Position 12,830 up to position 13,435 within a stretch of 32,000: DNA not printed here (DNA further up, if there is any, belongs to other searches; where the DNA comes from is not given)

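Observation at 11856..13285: His-rich CGCGG-terminated protein coupled to a radical-SAM/SPASM enzyme under denitrification-type control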

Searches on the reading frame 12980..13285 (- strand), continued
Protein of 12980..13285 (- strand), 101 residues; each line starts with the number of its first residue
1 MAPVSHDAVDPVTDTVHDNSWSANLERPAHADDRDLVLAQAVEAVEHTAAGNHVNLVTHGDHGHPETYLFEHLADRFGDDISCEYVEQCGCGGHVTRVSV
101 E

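Call 50: fold_search(model_id=the predicted structure, library=pdb)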
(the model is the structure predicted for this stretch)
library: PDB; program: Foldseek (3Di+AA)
matches with E <= 10: 880; with E <= 0.001: 0
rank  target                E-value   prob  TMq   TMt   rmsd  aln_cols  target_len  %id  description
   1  3eey_B                2.1e-02  0.97  0.52  0.31   6.3       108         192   18  CRYSTAL STRUCTURE OF PUTATIVE RRNA-METHYLASE FROM Clostridium thermocellum (released 2008-09-16)
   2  3eey_C                2.1e-02  0.94  0.48  0.30   5.6       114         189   15  CRYSTAL STRUCTURE OF PUTATIVE RRNA-METHYLASE FROM Clostridium thermocellum (released 2008-09-16)
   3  8h26_C                2.4e-02  0.97  0.51  0.31   5.5        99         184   11  Crystal structure of MnmM from S. aureus complexed with SAH (1.50 A) (released 2023-01-18)
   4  2b78                  2.4e-02  0.91  0.47  0.16   4.5       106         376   10  A putative sam-dependent methyltransferase from Streptococcus mutans (released 2006-10-31)
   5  8gu3                  3.0e-02  0.85  0.45  0.22   6.3        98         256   14  Crystal structure of Caenorhabditis elegans METT-10 methyltransferase domain (released 2023-02-01)
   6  4lg1_B                3.2e-02  0.95  0.49  0.27   4.6        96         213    6  Human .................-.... Protein 21D (released 2013-07-17)
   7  2cww_A                4.4e-02  0.95  0.52  0.18   4.7       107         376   11  Crystal structure of Thermus thermophilus TTHA1280, a putative SAM-dependent RNA methyltransferase, in complex with S- (released 2005-10-11)
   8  3dul_B                5.0e-02  0.96  0.53  0.29   4.5        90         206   12  Crystal Structure Analysis of the O-methyltransferase from Bacillus cereus (released 2008-08-05)
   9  1udv_A                5.4e-02  0.47  0.35  0.39   6.6        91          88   16  Crystal structure of the hyperthermophilic archaeal dna-binding protein Sso10b2 at 1.85 A (released 2003-08-05)
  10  3mti_A                5.7e-02  0.82  0.44  0.30   5.1        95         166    9  The Crystal Structure of a rRNA Methylase from Streptococcus thermophilus to 1.95A (released 2010-05-12)
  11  9a5a_B                5.7e-02  0.82  0.43  0.29   6.6        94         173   12  Integrative model of YABR-IF3 by crosslinking MS and deep learning (released 2024-09-18)
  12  8h27_D                6.1e-02  0.96  0.53  0.34   4.8        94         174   13  Crystal structure of MnmM from S. aureus complexed with SAM (2.04 A) (released 2023-01-25)
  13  8c9t_B                6.1e-02  0.77  0.45  0.24   5.6       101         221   13  Catechol O-methyltransferase from Streptomyces avermitilis (released 2023-04-05)
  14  3hz7                  6.5e-02  0.89  0.48  0.60   3.9        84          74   21  Crystal Structure of the SirA-like protein (DSY4693) from Desulfitobacterium hafniense, Northeast Structural Genomics Co (released 2009-07-07)
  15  1g8a                  7.5e-02  0.66  0.41  0.22   5.8        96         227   11  PYROCOCCUS HORIKOSHII FIBRILLARIN PRE-RRNA PROCESSING PROTEIN (released 2003-10-14)
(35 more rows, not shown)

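Call 53: search_solved_structures(query=A2, max_evalue=10)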
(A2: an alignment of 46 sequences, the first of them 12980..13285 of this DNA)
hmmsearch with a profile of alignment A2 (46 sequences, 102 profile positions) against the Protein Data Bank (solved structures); distinct sequences matched with E-value up to 10: 6.
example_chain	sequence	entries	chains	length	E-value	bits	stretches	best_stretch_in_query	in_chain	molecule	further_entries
5mfi_A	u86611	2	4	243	0.11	16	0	32-53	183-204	YIII(Dq.V2)4CqI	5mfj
4d49_A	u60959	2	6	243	0.12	15.8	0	32-52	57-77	ARMADILLO REPEAT PROTEIN ARM00027 | YIII(Dq.V1)4CPAF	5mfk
5mfb_A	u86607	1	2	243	0.29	14.7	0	32-53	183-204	YIII(Dq)4CqI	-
9ijj_c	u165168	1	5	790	0.94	13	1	15-79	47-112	Kinesin-like protein KIF9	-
7am2_BU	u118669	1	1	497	2.2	11.8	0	23-79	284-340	GTPase Der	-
4d4e_A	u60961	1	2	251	2.8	11.5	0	32-52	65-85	ARMADILLO REPEAT PROTEIN ARM00016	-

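Call 58: search_protein_families(library=ncbifam, proteins=[L039:9464-9949:-], max_evalue=0.01)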
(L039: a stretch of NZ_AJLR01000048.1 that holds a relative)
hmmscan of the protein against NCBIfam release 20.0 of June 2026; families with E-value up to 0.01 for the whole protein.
L039:9464-9949:- (161 aa): 0 families

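Call 59: search_protein_families(library=pfam, proteins=[L039:9464-9949:-], max_evalue=0.1)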
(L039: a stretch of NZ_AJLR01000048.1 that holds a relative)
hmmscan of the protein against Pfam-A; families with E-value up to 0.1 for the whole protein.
L039:9464-9949:- (161 aa): 0 families

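Call 68: find_homologous_proteins(query=A4)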
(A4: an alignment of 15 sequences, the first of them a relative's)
Query A4 (15 sequences) (96 aa, profile of the alignment): 488 proteins with E <= 0.001 among 8000 candidates; the best 120 are listed.
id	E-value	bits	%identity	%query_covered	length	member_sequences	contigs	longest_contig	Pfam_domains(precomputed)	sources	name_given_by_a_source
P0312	1.7e-35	139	53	98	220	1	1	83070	PF26005.1,PF07883.18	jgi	jgi:putative CGCGG family rSAM target protein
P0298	1.1e-34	137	100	100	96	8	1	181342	PF26005.1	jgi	-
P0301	2.8e-34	135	49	96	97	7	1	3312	PF26005.1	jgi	jgi:putative CGCGG family rSAM target protein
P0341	4.2e-34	135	51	100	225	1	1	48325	PF26005.1,PF07883.18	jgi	jgi:quercetin dioxygenase-like cupin family protein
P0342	7.9e-34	134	56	100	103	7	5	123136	PF26005.1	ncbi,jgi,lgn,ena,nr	ncbi:MAG: CGCGG family rSAM-modified RiPP protein [Thermobacillus sp.]|nr:MAG: CGCGG family rSAM-mod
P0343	1.1e-33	134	50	100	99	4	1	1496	PF26005.1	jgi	jgi:hypothetical protein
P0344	2.7e-33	132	79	100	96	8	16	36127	PF26005.1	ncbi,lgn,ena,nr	ncbi:MAG: hypothetical protein BAA02_12840 [Paenibacillaceae bacterium ZCTH02-B3]|nr:MAG: hypothetic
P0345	7.1e-33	131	52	98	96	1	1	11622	PF26005.1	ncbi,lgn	ncbi:MAG: CGCGG family rSAM-modified RiPP protein [Paenibacillaceae bacterium]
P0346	9.0e-33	131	52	91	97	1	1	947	PF26005.1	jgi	jgi:putative CGCGG family rSAM target protein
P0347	1.4e-32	130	52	98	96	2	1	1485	PF26005.1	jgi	jgi:hypothetical protein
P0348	1.7e-32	130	49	91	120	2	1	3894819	PF26005.1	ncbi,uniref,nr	ncbi:CGCGG family rSAM-modified RiPP protein [Halovivax limisalsi]|uniref:CGCGG family putative rSAM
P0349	3.9e-32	128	47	99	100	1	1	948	PF26005.1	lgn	-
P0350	5.6e-32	128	56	100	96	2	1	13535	PF26005.1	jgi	jgi:hypothetical protein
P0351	1.3e-31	127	51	100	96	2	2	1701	PF26005.1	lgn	-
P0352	1.8e-31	126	53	96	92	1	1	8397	PF26005.1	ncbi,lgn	ncbi:MAG TPA: CGCGG family rSAM-modified RiPP protein [Bacilli bacterium]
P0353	2.2e-31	126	47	92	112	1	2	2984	PF26005.1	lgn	-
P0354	2.2e-31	126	58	93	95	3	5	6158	PF26005.1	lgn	-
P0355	3.7e-31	125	52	93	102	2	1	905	PF26005.1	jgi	jgi:hypothetical protein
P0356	4.1e-31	125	49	91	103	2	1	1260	PF26005.1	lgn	-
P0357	5.5e-31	125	51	93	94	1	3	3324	PF26005.1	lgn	-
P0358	6.7e-31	124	61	94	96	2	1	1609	PF26005.1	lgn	-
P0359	7.0e-31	124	48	93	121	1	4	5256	PF26005.1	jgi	jgi:putative CGCGG family rSAM target protein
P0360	7.4e-31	124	49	92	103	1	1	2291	PF26005.1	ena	-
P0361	7.7e-31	124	44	92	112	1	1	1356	PF26005.1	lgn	-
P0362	9.8e-31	124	49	92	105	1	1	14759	PF26005.1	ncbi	-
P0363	1.0e-30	124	53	97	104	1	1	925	PF26005.1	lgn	-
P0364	1.2e-30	124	48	92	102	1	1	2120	PF26005.1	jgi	jgi:putative CGCGG family rSAM target protein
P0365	1.4e-30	123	55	92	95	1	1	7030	PF26005.1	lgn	-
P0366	2.0e-30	123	41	91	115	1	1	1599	PF26005.1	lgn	-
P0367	2.2e-30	123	56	92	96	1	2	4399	PF26005.1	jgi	jgi:putative CGCGG family rSAM target protein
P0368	2.2e-30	123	51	91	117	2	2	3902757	PF26005.1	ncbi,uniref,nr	ncbi:CGCGG family rSAM-modified RiPP protein [Halovivax cerinus]|uniref:CGCGG family rSAM-modified R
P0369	2.4e-30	123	53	92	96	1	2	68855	PF26005.1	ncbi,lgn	-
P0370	2.5e-30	123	45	91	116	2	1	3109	PF26005.1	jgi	-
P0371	2.6e-30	123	46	86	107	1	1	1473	PF26005.1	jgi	-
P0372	2.8e-30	122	48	86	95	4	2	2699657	PF26005.1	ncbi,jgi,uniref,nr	ncbi:CGCGG family rSAM-modified RiPP protein [Halapricum desulfuricans]|uniref:CGCGG family rSAM-mod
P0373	2.8e-30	122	42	92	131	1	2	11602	PF26005.1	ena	-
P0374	3.2e-30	122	45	86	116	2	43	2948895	PF26005.1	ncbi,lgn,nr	ncbi:CGCGG family rSAM-modified RiPP protein [Haloferax mediterranei ATCC 33500]|nr:CGCGG family rSA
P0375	3.3e-30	122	58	93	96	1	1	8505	PF26005.1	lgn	-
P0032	3.4e-30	122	49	92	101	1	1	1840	PF26005.1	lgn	-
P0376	3.6e-30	122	48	100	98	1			PF26005.1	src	-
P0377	3.9e-30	122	51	91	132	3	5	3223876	PF26005.1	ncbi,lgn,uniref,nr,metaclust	ncbi:putative rSAM target protein, CGCGG family [Halovivax ruber XH-70]|uniref:Putative rSAM target 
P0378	4.0e-30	122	47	86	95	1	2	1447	PF26005.1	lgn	-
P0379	4.1e-30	122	51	86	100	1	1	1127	PF26005.1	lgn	-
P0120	4.6e-30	122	45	92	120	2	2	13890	PF26005.1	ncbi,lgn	-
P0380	5.4e-30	122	42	90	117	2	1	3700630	PF26005.1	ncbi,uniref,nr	ncbi:CGCGG family rSAM-modified RiPP protein [Halovivax gelatinilyticus]|uniref:CGCGG family putativ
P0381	6.3e-30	121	50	100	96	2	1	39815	PF26005.1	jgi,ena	-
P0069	7.0e-30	121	47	92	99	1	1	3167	PF26005.1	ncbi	-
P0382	7.1e-30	121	49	86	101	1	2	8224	PF26005.1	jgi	jgi:putative CGCGG family rSAM target protein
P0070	7.5e-30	121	41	91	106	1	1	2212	PF26005.1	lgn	-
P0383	7.5e-30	121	42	86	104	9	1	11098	PF26005.1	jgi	-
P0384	8.0e-30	121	62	98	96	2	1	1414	PF26005.1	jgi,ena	-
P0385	9.1e-30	121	48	91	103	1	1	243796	PF26005.1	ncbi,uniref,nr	ncbi:CGCGG family rSAM-modified RiPP protein [Natronorubrum sp. JWXQ-INN-674]|uniref:CGCGG family rS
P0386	9.4e-30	121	58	93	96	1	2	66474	PF26005.1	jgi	jgi:hypothetical protein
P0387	1.1e-29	121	55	96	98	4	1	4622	PF26005.1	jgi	-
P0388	1.2e-29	121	44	92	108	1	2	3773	PF26005.1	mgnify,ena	mgnify:CR=1 FL=1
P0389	1.2e-29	120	46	91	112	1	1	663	PF26005.1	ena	-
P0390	1.4e-29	120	60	93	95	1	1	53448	PF26005.1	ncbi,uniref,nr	ncbi:hypothetical protein [Gorillibacterium massiliense]|uniref:CGCGG family putative rSAM-modified 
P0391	1.4e-29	120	43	92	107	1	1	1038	PF26005.1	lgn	-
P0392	1.5e-29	120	49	92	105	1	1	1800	PF26005.1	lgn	-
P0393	1.5e-29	120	47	91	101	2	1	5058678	PF26005.1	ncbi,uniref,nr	ncbi:CGCGG family rSAM-modified RiPP protein [Halosolutus halophilus]|uniref:CGCGG family putative r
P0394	1.5e-29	120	51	86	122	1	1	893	PF26005.1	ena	-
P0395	1.5e-29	120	42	90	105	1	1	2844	PF26005.1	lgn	-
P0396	1.6e-29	120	44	95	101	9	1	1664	PF26005.1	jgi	jgi:putative CGCGG family rSAM target protein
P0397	1.7e-29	120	49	90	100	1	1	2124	PF26005.1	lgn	-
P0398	1.9e-29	120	43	92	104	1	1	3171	PF26005.1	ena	-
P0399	1.9e-29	120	56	93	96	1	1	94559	PF26005.1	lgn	-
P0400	1.9e-29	120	50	96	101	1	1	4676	PF26005.1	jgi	jgi:putative CGCGG family rSAM target protein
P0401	2.0e-29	120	46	86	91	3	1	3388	PF26005.1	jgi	jgi:putative CGCGG family rSAM target protein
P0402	2.2e-29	120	49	86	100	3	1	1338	PF26005.1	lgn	-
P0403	2.2e-29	120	45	91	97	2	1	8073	PF26005.1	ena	-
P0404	2.4e-29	120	45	92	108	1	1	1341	PF26005.1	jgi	jgi:putative CGCGG family rSAM target protein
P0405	2.4e-29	119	42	90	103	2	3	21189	PF26005.1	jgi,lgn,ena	jgi:putative CGCGG family rSAM target protein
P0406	2.4e-29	119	46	91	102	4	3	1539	PF26005.1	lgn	-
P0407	2.6e-29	119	49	92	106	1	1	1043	PF26005.1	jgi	jgi:putative CGCGG family rSAM target protein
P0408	2.7e-29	119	48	85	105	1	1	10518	PF26005.1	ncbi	ncbi:MAG: CGCGG family rSAM-modified RiPP protein [Halobacteriaceae archaeon]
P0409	2.8e-29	119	47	92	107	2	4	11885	PF26005.1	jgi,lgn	jgi:putative CGCGG family rSAM target protein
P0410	2.9e-29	119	52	94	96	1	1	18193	PF26005.1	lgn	-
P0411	3.2e-29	119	51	86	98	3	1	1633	PF26005.1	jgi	-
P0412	3.3e-29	119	38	92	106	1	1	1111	PF26005.1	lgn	-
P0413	3.3e-29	119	45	91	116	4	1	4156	PF26005.1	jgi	jgi:putative CGCGG family rSAM target protein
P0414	3.5e-29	119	43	86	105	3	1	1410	PF26005.1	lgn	-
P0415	3.6e-29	119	62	94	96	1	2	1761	PF26005.1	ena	-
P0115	3.7e-29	119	44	92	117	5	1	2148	PF26005.1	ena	-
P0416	3.8e-29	119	36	92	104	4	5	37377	PF26005.1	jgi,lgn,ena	-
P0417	3.8e-29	119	45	86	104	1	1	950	PF26005.1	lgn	-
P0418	3.9e-29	119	45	86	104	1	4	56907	PF26005.1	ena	-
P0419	3.9e-29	119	41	92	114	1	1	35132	PF26005.1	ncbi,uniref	ncbi:CGCGG family rSAM-modified RiPP protein [Halopenitus sp. H-Gu1]|uniref:CGCGG family putative rS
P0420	3.9e-29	119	41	92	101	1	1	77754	PF26005.1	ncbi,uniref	ncbi:CGCGG family rSAM-modified RiPP protein [Halobium palmae]|uniref:CGCGG family rSAM-modified RiP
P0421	4.0e-29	119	43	92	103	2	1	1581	PF26005.1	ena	-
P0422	4.1e-29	119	44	92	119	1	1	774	PF26005.1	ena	-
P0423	4.1e-29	119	43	92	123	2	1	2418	PF26005.1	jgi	jgi:putative CGCGG family rSAM target protein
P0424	4.3e-29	119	46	93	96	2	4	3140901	PF26005.1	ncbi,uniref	ncbi:CGCGG family rSAM-modified RiPP protein [Haloplanus litoreus]|uniref:CGCGG family rSAM-modified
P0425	4.5e-29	119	52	93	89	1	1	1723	PF26005.1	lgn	-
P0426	4.5e-29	119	52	93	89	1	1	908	PF26005.1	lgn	-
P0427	4.6e-29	119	44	89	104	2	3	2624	PF26005.1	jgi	jgi:putative CGCGG family rSAM target protein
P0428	4.6e-29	119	50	92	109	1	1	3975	PF26005.1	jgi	-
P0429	5.1e-29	118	42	90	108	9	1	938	PF26005.1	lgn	-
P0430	5.4e-29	118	40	92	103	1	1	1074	PF26005.1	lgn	-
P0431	5.6e-29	118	47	91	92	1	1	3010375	PF26005.1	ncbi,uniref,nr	ncbi:CGCGG family rSAM-modified RiPP protein [Haloplanus halophilus]|uniref:CGCGG family putative rS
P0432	5.7e-29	118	52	92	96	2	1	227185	PF26005.1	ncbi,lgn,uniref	ncbi:CGCGG family rSAM-modified RiPP protein [Brevibacillus sp. SYSU BS000544]|uniref:CGCGG family p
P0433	6.2e-29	118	47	92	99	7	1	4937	PF26005.1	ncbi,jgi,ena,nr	ncbi:MAG TPA: CGCGG family rSAM-modified RiPP protein [Halobacteriales archaeon]|nr:CGCGG family rSA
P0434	6.3e-29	118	44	91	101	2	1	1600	PF26005.1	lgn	-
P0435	7.0e-29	118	41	92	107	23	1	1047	PF26005.1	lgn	-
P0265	7.0e-29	118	37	96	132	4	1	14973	PF26005.1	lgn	-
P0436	7.1e-29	118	43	86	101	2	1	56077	PF26005.1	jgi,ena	jgi:putative CGCGG family rSAM target protein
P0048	7.3e-29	118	42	92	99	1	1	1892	PF26005.1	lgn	-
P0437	7.9e-29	118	44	90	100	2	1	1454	PF26005.1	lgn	-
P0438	8.0e-29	118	45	86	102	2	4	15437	PF26005.1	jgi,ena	-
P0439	8.1e-29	118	48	88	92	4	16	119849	PF26005.1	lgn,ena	-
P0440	8.3e-29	118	43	91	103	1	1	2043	PF26005.1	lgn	-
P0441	8.4e-29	118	52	93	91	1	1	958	PF26005.1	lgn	-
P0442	8.6e-29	118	48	86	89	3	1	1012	PF26005.1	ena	-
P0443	8.7e-29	118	42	92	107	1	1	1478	PF26005.1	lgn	-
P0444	9.2e-29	118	45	86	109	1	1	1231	PF26005.1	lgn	-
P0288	9.2e-29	118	32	93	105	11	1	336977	PF26005.1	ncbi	-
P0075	9.7e-29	118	41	92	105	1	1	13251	PF26005.1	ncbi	ncbi:MAG: CGCGG family rSAM-modified RiPP protein [Haloarculaceae archaeon]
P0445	9.8e-29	118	43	85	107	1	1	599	PF26005.1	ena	-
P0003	9.8e-29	118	43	92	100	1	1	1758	PF26005.1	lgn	-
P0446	1.1e-28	117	44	91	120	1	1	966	PF26005.1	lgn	-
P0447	1.1e-28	117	45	91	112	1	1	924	PF26005.1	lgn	-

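Call 69: find_encoding_contigs(protein=P0298, flank=8000, max_places=2)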
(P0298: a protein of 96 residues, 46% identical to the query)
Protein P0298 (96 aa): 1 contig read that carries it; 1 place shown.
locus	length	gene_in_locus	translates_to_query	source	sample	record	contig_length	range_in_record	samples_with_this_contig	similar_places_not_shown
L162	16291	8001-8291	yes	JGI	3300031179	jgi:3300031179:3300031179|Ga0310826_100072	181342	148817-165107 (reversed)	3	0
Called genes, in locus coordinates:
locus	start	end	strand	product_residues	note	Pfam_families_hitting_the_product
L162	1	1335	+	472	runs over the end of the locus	PF01565:FAD_binding_4, PF02913:FAD-oxidase_C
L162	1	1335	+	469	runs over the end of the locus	PF01565:FAD_binding_4, PF02913:FAD-oxidase_C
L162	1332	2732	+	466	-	PF12797:Fer4_2 (faint), PF00037:Fer4 (faint), PF12800:Fer4_4 (faint), PF12838:Fer4_7, PF13183:Fer4_8, PF13534:Fer4_17, PF02754:CCG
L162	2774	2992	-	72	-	-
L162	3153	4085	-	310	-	PF02311:AraC_binding (weak), PF12833:HTH_18, PF00165:HTH_AraC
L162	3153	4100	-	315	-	PF02311:AraC_binding (weak), PF12833:HTH_18, PF00165:HTH_AraC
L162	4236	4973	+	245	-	PF06283:ThuA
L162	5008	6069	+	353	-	PF01408:GFO_IDH_MocA, PF03435:Sacchrp_dh_NADP (faint), PF22685:Gal80p_C-like, PF22725:GFO_IDH_MocA_C3, PF02894:GFO_IDH_MocA_C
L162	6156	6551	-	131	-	PF04343:DUF488, PF22751:DUF488-N3a, PF22752:DUF488-N3i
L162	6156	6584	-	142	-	PF22752:DUF488-N3i, PF04343:DUF488, PF22751:DUF488-N3a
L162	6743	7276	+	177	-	PF00881:Nitroreductase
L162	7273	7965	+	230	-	PF01177:Asp_Glu_race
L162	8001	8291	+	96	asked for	PF26005:rSAM_target_put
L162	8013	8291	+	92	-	PF26005:rSAM_target_put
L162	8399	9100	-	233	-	PF00027:cNMP_binding, PF13545:HTH_Crp_2, PF00325:Crp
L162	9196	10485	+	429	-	-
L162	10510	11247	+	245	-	PF14256:YwiC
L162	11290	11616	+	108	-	PF07883:Cupin_2, PF02311:AraC_binding (weak)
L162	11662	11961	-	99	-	PF01883:FeS_assembly_P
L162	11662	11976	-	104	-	PF01883:FeS_assembly_P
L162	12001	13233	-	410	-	-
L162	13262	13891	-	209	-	PF10006:DUF2249, PF01206:TusA, PF10006:DUF2249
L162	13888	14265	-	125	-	-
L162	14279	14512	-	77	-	PF10006:DUF2249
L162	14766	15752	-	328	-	PF00394:Cu-oxidase (faint), PF07731:Cu-oxidase_2, PF07732:Cu-oxidase_3, PF07731:Cu-oxidase_2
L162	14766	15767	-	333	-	PF00394:Cu-oxidase (faint), PF07731:Cu-oxidase_2, PF07732:Cu-oxidase_3, PF07731:Cu-oxidase_2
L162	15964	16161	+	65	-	-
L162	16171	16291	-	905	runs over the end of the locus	PF01326:PPDK_N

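Call 70: find_encoding_contigs(protein=P0312, flank=8000, max_places=2)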
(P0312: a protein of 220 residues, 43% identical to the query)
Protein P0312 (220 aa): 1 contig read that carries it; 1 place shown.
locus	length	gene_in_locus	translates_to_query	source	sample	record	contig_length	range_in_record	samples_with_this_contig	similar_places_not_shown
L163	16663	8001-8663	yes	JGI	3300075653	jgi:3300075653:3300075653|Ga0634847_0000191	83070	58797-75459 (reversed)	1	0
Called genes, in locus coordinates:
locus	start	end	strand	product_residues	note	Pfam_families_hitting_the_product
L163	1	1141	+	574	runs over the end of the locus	PF02203:TarH, PF12729:4HB_MCP_1, PF00672:HAMP, PF00015:MCPsignal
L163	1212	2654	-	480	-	PF04293:SpoVR, PF24755:SpoVR_C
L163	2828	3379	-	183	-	PF07681:DoxX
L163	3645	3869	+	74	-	-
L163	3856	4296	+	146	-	PF01272:GreA_GreB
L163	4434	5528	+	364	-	PF07470:Glyco_hydro_88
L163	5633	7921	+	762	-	PF22085:NorB_cytochrome_c-like, PF00115:COX1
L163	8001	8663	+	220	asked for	PF26005:rSAM_target_put, PF07883:Cupin_2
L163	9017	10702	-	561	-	PF02776:TPP_enzyme_N, PF00205:TPP_enzyme_M, PF02775:TPP_enzyme_C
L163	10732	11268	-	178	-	PF06133:Com_YlbF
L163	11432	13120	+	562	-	PF00920:ILVD_EDD_N, PF24877:ILV_EDD_C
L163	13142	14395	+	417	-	-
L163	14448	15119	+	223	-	PF00027:cNMP_binding, PF13545:HTH_Crp_2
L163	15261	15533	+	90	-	-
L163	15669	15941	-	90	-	-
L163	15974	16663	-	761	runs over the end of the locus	PF22085:NorB_cytochrome_c-like, PF00115:COX1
